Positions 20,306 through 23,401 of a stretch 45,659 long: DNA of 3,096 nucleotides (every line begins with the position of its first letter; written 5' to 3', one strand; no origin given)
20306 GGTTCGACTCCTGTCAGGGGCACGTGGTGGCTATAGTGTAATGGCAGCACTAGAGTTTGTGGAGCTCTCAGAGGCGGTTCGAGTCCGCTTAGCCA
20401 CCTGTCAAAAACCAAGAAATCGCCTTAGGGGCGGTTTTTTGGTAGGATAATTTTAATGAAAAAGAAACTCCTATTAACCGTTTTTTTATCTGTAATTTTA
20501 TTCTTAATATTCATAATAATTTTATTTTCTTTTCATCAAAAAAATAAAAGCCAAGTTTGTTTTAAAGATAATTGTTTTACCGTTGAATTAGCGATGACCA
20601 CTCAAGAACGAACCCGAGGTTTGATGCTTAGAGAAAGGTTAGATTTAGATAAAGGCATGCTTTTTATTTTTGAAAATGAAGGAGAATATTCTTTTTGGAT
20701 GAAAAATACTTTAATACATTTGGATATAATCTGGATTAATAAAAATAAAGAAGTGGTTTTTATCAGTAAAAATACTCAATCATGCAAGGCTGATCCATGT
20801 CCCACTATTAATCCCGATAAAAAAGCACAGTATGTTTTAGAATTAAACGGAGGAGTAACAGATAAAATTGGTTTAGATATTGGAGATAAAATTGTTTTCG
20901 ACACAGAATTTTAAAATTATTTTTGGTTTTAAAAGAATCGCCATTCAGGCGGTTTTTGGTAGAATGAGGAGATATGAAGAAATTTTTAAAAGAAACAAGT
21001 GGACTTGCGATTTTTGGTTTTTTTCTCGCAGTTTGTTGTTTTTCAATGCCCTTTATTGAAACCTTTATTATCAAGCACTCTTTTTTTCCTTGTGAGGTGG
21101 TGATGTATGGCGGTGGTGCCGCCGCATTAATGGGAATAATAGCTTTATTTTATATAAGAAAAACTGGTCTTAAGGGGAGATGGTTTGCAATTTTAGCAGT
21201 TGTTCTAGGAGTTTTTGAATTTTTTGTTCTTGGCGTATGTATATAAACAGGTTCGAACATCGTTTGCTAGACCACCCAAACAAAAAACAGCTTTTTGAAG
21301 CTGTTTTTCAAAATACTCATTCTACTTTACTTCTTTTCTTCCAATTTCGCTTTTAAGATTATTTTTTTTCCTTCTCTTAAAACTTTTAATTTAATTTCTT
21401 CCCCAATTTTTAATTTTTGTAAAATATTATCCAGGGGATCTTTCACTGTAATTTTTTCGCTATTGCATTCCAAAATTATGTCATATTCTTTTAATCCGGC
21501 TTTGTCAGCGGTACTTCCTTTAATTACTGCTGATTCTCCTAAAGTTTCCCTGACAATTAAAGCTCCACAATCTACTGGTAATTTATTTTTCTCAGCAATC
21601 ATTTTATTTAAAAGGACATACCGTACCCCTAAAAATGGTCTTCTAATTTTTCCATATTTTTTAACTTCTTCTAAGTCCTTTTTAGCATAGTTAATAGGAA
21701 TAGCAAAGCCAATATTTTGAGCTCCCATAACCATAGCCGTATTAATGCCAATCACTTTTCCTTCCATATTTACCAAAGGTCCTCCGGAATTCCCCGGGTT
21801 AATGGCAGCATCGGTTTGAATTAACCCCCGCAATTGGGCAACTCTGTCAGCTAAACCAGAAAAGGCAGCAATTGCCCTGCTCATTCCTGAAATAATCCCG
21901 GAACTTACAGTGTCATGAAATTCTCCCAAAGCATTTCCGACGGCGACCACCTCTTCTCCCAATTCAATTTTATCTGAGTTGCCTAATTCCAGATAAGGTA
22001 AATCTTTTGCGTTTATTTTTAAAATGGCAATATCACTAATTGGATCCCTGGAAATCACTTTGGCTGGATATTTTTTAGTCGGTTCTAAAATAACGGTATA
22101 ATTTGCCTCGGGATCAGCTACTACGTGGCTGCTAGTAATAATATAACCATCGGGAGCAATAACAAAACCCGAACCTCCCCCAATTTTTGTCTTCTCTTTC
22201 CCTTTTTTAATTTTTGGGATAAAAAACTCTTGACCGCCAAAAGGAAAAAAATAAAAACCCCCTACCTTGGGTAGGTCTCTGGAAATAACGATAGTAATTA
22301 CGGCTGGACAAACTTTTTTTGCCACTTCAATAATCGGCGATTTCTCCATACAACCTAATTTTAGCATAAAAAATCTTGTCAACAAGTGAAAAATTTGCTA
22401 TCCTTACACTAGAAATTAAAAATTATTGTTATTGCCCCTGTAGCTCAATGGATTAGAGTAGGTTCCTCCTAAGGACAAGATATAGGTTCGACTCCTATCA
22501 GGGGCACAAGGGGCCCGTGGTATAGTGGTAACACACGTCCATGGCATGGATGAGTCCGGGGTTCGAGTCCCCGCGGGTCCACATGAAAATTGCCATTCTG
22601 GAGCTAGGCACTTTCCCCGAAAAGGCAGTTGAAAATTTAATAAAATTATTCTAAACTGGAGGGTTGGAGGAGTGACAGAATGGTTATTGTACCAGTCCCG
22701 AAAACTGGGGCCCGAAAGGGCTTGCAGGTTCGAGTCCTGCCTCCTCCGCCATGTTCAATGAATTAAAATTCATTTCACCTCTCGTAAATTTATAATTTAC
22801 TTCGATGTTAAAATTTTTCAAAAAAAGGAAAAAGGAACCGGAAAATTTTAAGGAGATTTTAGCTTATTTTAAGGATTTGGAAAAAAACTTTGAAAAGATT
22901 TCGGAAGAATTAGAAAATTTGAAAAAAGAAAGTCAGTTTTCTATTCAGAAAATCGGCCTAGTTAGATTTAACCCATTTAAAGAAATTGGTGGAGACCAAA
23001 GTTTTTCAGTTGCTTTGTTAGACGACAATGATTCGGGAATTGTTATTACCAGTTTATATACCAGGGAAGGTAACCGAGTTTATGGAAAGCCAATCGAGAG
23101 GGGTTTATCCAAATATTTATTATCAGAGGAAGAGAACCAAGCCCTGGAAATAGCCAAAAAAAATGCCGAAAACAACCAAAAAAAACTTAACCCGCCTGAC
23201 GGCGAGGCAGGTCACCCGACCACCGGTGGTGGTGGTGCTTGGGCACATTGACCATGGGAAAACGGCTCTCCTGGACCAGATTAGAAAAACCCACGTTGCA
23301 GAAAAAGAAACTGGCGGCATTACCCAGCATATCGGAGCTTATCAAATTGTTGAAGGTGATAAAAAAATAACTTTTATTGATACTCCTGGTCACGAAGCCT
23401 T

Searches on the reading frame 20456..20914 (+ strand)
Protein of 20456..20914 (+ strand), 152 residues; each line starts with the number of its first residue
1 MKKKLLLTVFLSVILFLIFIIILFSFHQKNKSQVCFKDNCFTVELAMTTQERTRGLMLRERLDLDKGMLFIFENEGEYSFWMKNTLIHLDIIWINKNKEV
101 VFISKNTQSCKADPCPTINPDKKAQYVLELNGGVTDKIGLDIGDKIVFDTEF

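Call 53: search_protein_families(library=pfam, proteins=[window:20456-20914:+], max_evalue=0.00001)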
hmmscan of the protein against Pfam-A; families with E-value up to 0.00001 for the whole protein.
window:20456-20914:+ (152 aa): 1 family
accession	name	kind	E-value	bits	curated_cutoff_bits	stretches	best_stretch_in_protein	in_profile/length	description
PF02643.20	DUF192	-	1.6e-32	111.9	27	1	41-147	1-95/96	Uncharacterized ACR, COG1430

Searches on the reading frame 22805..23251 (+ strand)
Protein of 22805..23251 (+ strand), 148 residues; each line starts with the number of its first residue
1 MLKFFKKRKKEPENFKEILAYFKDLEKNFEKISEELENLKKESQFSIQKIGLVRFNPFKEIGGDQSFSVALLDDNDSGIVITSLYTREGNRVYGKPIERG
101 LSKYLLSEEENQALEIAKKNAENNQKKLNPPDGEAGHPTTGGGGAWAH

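Call 24: search_protein_families(library=pfam, proteins=[window:22805-23251:+])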
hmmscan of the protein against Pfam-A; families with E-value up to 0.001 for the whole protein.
window:22805-23251:+ (148 aa): 1 family
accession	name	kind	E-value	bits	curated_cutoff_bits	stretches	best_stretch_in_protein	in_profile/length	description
PF14584.11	DUF4446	-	4.8e-36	124.5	27.4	1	9-117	41-149/150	Protein of unknown function (DUF4446)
